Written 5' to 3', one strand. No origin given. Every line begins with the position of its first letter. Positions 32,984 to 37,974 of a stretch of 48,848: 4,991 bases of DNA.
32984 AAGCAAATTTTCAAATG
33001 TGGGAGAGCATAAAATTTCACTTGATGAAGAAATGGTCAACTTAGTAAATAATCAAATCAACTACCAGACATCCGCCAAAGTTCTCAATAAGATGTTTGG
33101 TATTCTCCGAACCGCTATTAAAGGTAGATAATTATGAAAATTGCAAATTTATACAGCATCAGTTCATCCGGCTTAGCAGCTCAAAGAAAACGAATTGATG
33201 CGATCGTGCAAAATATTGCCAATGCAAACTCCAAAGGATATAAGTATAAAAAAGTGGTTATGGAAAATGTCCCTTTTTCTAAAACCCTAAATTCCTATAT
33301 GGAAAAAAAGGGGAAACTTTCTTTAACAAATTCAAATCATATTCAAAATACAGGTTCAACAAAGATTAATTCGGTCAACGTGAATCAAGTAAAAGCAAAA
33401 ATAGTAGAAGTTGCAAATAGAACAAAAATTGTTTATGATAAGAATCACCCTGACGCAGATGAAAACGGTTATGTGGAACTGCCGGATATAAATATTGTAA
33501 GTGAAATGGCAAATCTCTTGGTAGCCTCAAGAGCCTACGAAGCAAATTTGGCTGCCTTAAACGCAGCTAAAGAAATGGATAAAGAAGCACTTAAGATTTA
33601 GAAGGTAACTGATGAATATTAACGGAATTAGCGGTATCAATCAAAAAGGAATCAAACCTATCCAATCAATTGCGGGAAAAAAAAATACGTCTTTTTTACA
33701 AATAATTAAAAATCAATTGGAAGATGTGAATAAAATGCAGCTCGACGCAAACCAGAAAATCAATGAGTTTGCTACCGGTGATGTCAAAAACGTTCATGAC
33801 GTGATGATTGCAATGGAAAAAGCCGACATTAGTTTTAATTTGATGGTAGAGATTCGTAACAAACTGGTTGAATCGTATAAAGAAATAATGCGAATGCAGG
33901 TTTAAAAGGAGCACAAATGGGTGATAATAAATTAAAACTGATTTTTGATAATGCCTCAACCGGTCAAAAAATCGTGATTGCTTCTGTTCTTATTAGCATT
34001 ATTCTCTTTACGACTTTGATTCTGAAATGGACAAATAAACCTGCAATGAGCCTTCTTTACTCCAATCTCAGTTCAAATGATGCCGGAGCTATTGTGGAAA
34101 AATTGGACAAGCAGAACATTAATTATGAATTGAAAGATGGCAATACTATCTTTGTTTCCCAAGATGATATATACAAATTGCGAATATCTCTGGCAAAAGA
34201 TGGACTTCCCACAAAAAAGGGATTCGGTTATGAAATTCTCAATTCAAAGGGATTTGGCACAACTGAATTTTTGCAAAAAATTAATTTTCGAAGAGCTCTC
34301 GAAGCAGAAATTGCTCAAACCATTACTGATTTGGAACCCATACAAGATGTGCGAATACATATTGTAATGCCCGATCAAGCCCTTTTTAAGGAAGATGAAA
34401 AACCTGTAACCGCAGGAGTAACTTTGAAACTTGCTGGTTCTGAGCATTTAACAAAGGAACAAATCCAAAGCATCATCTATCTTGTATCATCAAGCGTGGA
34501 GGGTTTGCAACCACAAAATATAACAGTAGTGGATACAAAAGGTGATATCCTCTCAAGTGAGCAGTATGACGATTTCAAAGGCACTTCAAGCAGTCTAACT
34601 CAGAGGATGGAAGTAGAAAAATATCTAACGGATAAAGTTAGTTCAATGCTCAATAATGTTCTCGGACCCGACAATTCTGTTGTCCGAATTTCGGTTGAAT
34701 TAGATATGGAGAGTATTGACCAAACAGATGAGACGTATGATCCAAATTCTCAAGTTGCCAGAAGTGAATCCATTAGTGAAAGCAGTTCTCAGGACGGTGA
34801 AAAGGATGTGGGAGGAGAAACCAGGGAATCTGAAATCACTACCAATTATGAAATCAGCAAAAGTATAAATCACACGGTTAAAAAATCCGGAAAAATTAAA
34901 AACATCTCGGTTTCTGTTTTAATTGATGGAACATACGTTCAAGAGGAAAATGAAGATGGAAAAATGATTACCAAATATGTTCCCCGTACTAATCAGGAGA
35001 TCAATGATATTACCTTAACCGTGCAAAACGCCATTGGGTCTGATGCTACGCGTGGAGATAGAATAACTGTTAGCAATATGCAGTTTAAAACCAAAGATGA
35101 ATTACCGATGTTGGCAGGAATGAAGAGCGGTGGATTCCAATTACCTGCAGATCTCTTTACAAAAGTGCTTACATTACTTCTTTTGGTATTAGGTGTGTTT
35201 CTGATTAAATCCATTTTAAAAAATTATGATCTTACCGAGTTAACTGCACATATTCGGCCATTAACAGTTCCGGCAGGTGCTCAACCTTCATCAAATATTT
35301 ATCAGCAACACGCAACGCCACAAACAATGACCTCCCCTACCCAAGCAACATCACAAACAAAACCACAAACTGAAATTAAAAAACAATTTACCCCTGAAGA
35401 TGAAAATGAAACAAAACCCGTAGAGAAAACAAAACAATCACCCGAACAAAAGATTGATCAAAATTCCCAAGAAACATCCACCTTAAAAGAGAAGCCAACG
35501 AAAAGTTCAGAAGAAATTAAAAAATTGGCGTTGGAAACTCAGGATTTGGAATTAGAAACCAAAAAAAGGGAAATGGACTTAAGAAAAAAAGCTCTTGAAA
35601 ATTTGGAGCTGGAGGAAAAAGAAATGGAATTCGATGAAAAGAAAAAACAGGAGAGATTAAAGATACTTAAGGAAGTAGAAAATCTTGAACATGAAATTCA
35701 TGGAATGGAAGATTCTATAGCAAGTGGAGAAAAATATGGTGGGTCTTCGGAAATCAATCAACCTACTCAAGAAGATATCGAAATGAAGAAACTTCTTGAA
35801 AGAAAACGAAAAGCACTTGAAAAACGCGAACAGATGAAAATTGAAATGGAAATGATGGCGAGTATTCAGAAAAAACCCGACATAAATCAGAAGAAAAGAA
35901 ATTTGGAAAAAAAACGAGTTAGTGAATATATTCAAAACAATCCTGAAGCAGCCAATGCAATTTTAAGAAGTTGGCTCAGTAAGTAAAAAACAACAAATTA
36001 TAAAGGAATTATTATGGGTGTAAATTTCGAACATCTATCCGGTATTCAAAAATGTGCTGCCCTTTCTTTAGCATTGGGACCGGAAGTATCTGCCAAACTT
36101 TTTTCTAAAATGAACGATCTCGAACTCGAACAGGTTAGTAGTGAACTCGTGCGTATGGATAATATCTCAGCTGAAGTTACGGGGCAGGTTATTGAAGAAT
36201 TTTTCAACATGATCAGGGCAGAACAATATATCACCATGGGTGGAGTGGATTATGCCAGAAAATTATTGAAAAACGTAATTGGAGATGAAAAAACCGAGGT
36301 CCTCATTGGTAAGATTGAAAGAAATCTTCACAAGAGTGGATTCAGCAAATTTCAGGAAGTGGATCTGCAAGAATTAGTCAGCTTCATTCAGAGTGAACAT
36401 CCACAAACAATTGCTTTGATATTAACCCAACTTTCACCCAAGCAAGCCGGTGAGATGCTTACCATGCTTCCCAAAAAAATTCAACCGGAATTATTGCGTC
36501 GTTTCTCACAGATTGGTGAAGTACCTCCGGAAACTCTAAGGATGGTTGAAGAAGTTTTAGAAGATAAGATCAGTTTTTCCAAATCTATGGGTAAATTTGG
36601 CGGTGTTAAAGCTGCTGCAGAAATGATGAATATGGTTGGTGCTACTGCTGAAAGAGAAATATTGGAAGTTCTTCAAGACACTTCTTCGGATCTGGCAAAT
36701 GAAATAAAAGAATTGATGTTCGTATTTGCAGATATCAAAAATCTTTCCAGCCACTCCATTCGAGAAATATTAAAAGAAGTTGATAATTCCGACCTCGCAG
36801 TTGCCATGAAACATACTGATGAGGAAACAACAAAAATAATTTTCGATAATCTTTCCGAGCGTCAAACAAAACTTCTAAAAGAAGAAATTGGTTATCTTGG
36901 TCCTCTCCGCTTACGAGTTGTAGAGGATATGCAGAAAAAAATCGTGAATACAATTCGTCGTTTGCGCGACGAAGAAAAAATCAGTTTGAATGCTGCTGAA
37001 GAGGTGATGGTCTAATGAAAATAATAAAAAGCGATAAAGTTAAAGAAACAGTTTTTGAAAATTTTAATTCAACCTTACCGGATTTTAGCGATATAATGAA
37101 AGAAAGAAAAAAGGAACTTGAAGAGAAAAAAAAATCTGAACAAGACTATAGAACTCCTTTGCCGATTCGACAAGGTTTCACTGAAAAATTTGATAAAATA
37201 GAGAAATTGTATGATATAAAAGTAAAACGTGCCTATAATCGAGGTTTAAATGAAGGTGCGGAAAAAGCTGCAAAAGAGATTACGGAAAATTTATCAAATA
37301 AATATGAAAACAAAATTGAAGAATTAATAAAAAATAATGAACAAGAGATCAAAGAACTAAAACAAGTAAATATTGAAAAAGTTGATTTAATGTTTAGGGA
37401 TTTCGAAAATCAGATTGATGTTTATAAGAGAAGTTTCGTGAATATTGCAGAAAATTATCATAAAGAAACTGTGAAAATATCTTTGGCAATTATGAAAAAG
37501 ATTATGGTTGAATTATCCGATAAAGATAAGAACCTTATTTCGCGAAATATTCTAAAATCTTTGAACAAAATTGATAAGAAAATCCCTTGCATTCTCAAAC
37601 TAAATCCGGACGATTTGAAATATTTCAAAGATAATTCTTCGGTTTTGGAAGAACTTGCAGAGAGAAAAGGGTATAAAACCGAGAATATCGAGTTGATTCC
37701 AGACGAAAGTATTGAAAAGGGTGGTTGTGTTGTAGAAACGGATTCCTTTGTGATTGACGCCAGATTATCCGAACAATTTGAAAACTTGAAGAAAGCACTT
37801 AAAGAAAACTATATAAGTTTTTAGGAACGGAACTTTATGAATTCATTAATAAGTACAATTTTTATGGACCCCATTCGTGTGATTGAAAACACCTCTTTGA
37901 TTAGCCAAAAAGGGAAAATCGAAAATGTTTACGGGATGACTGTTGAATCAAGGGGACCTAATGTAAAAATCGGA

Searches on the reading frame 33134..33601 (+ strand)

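Call 17: search_protein_families(library=pfam, proteins=[window:33134-33601:+], max_evalue=0.00001)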
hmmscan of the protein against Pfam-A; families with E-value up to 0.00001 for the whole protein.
window:33134-33601:+ (155 aa): 2 families
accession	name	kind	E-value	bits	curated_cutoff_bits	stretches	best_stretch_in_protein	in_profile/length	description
PF06429.18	Flg_bbr_C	-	6.3e-13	48.5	23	1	111-154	2-45/46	Flagellar basal body rod FlgEFG protein C-terminal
PF00460.25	Flg_bb_rod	-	3.7e-06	27.2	20.7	1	10-37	4-31/31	Flagella basal body rod protein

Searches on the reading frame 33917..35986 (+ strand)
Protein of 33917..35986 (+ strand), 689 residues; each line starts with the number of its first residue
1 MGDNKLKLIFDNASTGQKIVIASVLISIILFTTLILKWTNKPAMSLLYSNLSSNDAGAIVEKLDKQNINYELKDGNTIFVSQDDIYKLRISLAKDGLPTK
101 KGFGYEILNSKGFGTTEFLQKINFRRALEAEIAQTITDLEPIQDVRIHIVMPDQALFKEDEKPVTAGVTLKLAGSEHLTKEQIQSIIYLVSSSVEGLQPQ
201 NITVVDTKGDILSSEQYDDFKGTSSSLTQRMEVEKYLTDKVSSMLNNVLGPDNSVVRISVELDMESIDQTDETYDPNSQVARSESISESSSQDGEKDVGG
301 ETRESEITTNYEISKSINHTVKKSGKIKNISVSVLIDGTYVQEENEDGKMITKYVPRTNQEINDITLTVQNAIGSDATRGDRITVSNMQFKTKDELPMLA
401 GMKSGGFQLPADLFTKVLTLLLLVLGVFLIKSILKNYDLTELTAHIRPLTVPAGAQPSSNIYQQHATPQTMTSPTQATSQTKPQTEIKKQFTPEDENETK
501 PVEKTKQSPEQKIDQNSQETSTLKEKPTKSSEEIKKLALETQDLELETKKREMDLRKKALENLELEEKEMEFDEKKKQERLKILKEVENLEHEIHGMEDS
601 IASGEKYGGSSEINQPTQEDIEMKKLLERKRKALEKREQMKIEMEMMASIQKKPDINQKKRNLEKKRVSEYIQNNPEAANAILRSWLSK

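Call 17: search_protein_families(library=pfam, proteins=[window:33917-35986:+], max_evalue=0.00001)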
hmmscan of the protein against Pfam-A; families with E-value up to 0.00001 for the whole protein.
window:33917-35986:+ (689 aa): 2 families
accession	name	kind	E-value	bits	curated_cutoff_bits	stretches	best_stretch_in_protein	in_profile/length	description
PF01514.23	YscJ_FliF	-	5.6e-60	202.7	24.4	1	40-213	2-178/179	Secretory protein of YscJ/FliF family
PF08345.17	YscJ_FliF_C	-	2.3e-32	112.9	23.8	1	245-390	1-147/147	Flagellar M-ring protein C-terminal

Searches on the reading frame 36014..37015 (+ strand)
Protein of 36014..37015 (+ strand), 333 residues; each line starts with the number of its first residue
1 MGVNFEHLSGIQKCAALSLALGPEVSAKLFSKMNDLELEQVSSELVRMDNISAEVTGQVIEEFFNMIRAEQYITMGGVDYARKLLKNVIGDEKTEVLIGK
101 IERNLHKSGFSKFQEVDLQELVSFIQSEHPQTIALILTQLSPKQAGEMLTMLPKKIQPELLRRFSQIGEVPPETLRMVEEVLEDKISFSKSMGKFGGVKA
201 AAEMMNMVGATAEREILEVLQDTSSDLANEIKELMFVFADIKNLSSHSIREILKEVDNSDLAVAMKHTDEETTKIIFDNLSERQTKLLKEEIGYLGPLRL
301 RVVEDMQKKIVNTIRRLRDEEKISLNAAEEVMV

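Call 17: search_protein_families(library=pfam, proteins=[window:36014-37015:+], max_evalue=0.00001)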
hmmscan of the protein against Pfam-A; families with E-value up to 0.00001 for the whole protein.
window:36014-37015:+ (333 aa): 4 families
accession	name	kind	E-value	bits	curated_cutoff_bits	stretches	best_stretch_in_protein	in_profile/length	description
PF01706.21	FliG_C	-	7.7e-35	119.9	23.3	1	220-325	3-108/108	FliG C-terminal domain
PF14842.11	FliG_N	-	4.6e-34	117.6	25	1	8-110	2-104/104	FliG N-terminal domain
PF14841.11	FliG_M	-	1.3e-25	89.9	25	1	119-187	2-70/76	FliG middle domain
PF03448.22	MgtE_N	-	7.9e-07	30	25.9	0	113-165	34-86/102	MgtE intracellular N domain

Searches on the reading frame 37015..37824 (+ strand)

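Call 17: search_protein_families(library=pfam, proteins=[window:37015-37824:+], max_evalue=0.00001)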
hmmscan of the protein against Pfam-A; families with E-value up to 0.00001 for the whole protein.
window:37015-37824:+ (269 aa): 1 family
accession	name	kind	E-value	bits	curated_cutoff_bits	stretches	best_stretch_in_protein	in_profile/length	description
PF02108.21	FliH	-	7.3e-15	55.5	24.1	1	139-257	16-127/128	Flagellar assembly protein FliH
